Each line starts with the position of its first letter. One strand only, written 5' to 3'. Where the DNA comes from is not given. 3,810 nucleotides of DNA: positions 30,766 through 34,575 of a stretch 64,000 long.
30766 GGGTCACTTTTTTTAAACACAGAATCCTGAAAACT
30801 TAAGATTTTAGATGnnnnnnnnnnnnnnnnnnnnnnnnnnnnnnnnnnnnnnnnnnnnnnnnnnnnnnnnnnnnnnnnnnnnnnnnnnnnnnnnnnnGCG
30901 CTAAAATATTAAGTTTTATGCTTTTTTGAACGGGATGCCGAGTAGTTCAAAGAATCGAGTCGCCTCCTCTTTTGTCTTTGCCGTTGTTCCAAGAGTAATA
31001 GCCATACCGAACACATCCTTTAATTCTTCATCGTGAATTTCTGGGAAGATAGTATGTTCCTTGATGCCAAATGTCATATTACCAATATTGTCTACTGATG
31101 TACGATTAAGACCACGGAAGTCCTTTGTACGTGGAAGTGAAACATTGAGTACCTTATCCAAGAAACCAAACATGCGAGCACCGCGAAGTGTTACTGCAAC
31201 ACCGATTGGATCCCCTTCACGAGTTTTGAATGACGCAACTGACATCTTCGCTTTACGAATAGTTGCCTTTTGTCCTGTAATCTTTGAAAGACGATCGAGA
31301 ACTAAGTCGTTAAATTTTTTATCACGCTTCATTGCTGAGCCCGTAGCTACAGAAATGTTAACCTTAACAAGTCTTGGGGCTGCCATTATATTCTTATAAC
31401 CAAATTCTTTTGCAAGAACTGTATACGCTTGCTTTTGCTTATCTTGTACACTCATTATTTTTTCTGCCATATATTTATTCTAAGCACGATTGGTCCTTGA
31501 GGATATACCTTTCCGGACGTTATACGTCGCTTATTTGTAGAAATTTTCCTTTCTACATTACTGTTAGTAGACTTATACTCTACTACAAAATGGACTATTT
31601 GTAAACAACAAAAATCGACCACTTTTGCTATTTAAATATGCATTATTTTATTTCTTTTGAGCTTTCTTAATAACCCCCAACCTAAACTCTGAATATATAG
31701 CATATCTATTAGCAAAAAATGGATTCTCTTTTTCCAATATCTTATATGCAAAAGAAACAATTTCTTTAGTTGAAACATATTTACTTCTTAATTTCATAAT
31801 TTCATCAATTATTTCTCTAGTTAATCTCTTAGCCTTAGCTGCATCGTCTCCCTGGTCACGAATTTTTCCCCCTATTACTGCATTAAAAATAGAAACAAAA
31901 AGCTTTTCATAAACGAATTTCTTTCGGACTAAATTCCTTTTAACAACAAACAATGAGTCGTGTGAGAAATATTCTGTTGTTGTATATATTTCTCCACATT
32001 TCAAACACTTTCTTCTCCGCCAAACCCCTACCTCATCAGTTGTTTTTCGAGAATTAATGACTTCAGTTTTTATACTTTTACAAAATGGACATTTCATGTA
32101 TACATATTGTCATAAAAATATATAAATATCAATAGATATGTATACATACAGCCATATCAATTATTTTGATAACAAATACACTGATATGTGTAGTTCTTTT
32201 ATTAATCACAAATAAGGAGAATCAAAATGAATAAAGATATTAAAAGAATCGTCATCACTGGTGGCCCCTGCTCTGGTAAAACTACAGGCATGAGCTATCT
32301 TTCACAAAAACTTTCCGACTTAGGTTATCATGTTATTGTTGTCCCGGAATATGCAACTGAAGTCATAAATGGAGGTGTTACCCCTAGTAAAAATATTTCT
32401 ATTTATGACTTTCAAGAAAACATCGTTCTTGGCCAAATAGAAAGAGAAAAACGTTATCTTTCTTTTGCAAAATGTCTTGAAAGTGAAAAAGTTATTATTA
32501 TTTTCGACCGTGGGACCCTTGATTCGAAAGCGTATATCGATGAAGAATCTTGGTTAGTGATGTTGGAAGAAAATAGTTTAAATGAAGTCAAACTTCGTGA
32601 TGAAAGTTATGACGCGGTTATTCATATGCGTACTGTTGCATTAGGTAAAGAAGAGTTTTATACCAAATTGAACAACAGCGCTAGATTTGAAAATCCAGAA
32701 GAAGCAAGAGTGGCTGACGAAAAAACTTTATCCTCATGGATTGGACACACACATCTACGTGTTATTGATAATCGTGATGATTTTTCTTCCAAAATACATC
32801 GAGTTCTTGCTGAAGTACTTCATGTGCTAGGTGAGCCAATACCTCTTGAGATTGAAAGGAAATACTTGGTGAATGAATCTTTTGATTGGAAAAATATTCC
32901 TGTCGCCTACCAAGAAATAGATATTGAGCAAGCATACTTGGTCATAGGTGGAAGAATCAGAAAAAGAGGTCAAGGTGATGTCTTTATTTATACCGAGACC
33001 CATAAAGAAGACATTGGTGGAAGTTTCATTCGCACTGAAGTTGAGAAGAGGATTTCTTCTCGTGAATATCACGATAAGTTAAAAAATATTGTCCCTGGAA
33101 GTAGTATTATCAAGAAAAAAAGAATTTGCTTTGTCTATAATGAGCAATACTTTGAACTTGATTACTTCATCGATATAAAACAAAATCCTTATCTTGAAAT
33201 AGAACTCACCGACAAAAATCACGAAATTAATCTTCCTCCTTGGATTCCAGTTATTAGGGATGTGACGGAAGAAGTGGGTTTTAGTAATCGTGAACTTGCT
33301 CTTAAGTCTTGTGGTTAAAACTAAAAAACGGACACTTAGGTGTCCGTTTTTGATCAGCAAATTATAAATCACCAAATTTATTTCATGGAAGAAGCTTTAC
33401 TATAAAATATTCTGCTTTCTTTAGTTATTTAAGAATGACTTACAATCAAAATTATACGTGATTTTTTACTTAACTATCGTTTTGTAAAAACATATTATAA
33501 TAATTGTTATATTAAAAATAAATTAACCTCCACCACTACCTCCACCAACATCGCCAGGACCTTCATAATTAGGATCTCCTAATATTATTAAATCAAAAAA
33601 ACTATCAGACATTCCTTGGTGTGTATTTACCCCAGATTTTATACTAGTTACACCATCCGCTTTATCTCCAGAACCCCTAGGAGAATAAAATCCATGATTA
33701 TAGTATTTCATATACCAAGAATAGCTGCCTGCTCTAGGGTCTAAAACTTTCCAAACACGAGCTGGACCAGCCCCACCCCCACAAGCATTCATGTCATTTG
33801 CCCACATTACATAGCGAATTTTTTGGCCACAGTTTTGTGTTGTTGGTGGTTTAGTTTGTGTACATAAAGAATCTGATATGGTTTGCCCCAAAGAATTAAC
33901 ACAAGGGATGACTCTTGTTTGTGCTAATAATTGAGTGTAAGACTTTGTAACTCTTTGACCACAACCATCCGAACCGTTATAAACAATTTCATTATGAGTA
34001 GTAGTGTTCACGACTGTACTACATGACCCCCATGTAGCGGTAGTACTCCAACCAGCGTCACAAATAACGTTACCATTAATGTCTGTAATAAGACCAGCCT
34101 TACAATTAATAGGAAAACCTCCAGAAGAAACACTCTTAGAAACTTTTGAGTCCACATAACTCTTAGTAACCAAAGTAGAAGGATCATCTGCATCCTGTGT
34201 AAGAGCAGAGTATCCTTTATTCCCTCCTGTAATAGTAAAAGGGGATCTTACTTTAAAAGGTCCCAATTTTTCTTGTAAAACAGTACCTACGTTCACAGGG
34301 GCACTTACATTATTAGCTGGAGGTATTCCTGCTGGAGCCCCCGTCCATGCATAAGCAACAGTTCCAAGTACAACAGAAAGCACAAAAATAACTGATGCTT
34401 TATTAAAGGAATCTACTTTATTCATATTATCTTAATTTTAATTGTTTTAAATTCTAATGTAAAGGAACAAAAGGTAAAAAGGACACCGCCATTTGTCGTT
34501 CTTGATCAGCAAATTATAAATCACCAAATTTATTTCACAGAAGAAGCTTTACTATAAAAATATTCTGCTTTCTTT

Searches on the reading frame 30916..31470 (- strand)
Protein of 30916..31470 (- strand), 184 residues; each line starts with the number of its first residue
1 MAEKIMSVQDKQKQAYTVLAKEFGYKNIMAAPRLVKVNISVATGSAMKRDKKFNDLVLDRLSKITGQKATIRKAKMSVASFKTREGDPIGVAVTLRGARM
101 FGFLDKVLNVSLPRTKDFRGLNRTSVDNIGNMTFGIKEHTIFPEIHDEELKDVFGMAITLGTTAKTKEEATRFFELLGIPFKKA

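Call 65: search_protein_families(library=pfam, proteins=[window:30916-31470:-], max_evalue=0.001)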
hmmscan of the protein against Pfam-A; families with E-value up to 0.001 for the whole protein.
window:30916-31470:- (184 aa): 2 families
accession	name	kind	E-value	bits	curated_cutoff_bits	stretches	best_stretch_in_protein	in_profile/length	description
PF00673.26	Ribosomal_L5_C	-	2.3e-31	108.2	27.8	1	88-181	1-94/94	ribosomal L5P family C-terminus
PF00281.24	Ribosomal_L5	-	2.9e-13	50.3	34.9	1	27-84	1-57/57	Ribosomal protein L5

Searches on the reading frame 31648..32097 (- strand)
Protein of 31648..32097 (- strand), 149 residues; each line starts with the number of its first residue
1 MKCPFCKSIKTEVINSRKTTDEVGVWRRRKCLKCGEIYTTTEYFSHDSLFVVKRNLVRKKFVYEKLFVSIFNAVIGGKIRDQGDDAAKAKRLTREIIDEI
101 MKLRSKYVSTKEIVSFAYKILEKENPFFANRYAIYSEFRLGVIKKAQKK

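Call 65: search_protein_families(library=pfam, proteins=[window:31648-32097:-], max_evalue=0.001)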
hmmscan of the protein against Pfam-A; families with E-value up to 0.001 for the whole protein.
window:31648-32097:- (149 aa): 2 families
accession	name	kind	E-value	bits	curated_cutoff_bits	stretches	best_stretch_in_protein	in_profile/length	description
PF22811.2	Zn_ribbon_NrdR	-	2.5e-15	56.6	27.2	1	1-42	1-42/42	Transcriptional repressor NrdR-like, N-terminal domain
PF03477.21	ATP-cone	-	1.7e-08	35.3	25.8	1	50-139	2-86/88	ATP cone domain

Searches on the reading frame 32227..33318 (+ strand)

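Call 11: search_protein_families(library=pfam, proteins=[window:32227-33318:+], max_evalue=0.001)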
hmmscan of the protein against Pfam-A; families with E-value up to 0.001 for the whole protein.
window:32227-33318:+ (363 aa): 3 families
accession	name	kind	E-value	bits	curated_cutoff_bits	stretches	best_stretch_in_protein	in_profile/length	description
PF13521.12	AAA_28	-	3.4e-21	76.6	27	1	7-187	1-162/164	AAA domain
PF08433.16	KTI12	-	0.00015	21.9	22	1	8-45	4-41/271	Chromatin associated protein KTI12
PF13238.12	AAA_18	-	0.00054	20.9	29.4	0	8-45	1-34/128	AAA domain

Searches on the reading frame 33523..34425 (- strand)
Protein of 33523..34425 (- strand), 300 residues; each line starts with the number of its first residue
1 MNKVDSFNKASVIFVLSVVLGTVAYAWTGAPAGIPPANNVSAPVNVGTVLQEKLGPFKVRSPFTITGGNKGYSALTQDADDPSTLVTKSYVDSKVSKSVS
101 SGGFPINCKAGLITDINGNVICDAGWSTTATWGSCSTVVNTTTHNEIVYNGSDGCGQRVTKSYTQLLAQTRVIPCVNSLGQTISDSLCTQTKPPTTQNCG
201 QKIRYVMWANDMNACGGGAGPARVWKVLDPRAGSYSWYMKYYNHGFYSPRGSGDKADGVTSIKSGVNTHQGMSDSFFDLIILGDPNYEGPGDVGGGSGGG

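Call 11: search_protein_families(library=pfam, proteins=[window:33523-34425:-], max_evalue=0.001)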
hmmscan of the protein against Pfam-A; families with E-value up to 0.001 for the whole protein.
window:33523-34425:- (300 aa): 1 family
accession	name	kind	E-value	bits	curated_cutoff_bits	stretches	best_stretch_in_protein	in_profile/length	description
PF19030.6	TSP1_ADAMTS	-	0.00037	21.1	23.8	1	169-201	18-52/55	Thrombospondin type 1 domain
